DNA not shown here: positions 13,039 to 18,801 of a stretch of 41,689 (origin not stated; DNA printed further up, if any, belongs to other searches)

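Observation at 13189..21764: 8.6-kb two-gene operon encoding giant type-I-anchored surface proteins (1821 + 1032 aa)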

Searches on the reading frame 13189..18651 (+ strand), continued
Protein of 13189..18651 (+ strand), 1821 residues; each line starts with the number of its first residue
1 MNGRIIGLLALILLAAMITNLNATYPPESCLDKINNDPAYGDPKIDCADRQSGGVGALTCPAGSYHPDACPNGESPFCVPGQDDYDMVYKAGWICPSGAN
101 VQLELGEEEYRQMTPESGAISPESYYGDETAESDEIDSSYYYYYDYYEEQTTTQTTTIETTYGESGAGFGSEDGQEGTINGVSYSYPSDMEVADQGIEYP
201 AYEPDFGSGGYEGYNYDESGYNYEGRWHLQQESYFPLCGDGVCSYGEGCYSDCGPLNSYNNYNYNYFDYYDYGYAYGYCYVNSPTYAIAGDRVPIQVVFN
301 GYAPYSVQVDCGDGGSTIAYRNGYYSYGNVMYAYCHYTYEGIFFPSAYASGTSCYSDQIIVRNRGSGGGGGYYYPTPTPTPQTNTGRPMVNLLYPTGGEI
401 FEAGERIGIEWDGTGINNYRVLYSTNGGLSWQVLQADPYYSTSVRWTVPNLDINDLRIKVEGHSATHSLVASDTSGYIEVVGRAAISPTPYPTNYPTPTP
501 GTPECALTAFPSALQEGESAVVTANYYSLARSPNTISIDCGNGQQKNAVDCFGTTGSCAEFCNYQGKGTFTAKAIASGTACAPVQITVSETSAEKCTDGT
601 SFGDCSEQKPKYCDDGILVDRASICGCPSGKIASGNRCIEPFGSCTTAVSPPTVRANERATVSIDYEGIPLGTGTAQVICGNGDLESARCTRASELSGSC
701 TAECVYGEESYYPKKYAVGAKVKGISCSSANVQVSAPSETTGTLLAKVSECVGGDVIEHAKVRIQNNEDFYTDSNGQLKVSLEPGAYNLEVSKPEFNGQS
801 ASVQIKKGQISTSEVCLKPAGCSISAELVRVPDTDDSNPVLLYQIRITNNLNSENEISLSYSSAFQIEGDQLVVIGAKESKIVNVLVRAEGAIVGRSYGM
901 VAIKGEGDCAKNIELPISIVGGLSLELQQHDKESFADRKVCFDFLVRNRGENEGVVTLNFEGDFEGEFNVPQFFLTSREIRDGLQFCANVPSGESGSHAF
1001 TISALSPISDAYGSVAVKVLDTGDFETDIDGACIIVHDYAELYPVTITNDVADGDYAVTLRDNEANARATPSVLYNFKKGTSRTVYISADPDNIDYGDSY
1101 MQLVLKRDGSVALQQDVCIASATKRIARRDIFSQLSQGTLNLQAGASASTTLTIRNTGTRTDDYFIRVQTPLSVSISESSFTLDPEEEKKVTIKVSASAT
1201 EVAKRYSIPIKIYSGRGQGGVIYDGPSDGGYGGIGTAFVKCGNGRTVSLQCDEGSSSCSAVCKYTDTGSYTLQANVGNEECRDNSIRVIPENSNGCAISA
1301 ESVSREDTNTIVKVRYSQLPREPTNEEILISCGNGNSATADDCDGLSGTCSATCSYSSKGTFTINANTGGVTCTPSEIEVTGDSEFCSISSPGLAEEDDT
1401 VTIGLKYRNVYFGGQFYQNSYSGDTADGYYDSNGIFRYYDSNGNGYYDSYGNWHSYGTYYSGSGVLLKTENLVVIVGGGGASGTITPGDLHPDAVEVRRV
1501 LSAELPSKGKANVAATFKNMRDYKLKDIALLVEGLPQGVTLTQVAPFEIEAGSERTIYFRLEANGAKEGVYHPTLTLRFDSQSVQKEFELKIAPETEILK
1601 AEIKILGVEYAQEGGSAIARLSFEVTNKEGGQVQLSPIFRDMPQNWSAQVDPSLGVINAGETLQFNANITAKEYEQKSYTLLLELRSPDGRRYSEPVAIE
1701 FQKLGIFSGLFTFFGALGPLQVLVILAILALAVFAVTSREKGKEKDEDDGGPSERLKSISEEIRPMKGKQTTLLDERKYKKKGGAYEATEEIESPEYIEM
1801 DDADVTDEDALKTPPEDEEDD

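Call 36: search_protein_families(library=pfam, alignment_id=A2, max_evalue=0.01)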
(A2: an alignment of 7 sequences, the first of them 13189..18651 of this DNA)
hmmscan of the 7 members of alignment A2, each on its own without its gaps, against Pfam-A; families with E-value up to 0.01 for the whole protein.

A. member 1, window:13189-18651:+ (1821 aa): 6 families
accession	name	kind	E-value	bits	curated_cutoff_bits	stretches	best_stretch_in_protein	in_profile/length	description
PF11614.14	FixG_C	-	2.3e-10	41.1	25.6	1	1151-1212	36-99/119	IG-like fold at C-terminal of FixG, putative oxidoreductase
PF13620.12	CarboxypepD_reg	-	6.5e-08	33.3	32.3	1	754-814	11-78/82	Carboxypeptidase regulatory-like domain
PF22544.2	HYDIN_VesB_CFA65-like_Ig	-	2.7e-07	31.2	25.5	0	1142-1199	15-74/100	HYDIN/CFA65/VesB-like, Ig-like domain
PF22067.2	Cep192_D3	-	3.2e-06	27.6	27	0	1132-1200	3-72/99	Cep192 domain 3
PF10633.15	NPCBM_assoc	-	0.00043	20.9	24.4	0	1623-1671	11-60/78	NPCBM-associated, NEW3 domain of alpha-galactosidase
PF13715.12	CarbopepD_reg_2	-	0.00043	20.7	32.2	1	753-818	10-77/88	CarboxypepD_reg-like domain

B. families by the number of members that match (of 7 scanned): 14 families
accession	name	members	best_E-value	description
PF13620.12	CarboxypepD_reg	7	4.1e-17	Carboxypeptidase regulatory-like domain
PF22544.2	HYDIN_VesB_CFA65-like_Ig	7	4.9e-08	HYDIN/CFA65/VesB-like, Ig-like domain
PF11614.14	FixG_C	5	2.3e-10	IG-like fold at C-terminal of FixG, putative oxidoreductase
PF13715.12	CarbopepD_reg_2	5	3e-08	CarboxypepD_reg-like domain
PF10633.15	NPCBM_assoc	4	7.5e-11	NPCBM-associated, NEW3 domain of alpha-galactosidase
PF22067.2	Cep192_D3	4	3.2e-06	Cep192 domain 3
PF06280.18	fn3_5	2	3.9e-05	Fn3-like domain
PF15780.11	ASH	2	0.0014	Abnormal spindle-like microcephaly-assoc'd, ASPM-SPD-2-Hydin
PF17802.7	SpaA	2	0.0017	Prealbumin-like fold domain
PF08308.17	PEGA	1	1.9e-07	PEGA domain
PF22076.2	Cep192_D6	1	0.0011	Cep192 domain 6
PF17210.9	SdrD_B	1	0.0024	SdrD B-like domain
PF12985.13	DUF3869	1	0.0068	Domain of unknown function (DUF3869)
PF24025.1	Ig_DR_A0283-like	1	0.007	DR_A0283-like, Ig-like domain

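Call 48: search_solved_structures(query=A2, max_evalue=1)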
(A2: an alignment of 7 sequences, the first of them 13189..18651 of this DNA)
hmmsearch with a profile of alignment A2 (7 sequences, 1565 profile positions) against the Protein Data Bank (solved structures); distinct sequences matched with E-value up to 1: 5.
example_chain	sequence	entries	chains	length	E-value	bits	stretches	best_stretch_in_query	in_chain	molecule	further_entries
9fyn_A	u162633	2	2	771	4.8e-05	24.5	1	1348-1440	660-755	lacto-n-biosidase GH20 | TrpyGH20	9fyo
5aq0_A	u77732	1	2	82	0.016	16.2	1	543-613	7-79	CARBOXYPEPTIDASE D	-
9j6z_A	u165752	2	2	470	0.38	11.6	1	543-614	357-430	Carboxypeptidase D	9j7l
1qys_A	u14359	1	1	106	0.64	10.9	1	948-1024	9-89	TOP7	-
6hif_Y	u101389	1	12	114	0.67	10.8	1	543-608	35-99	hdh assembly factor Kustc1130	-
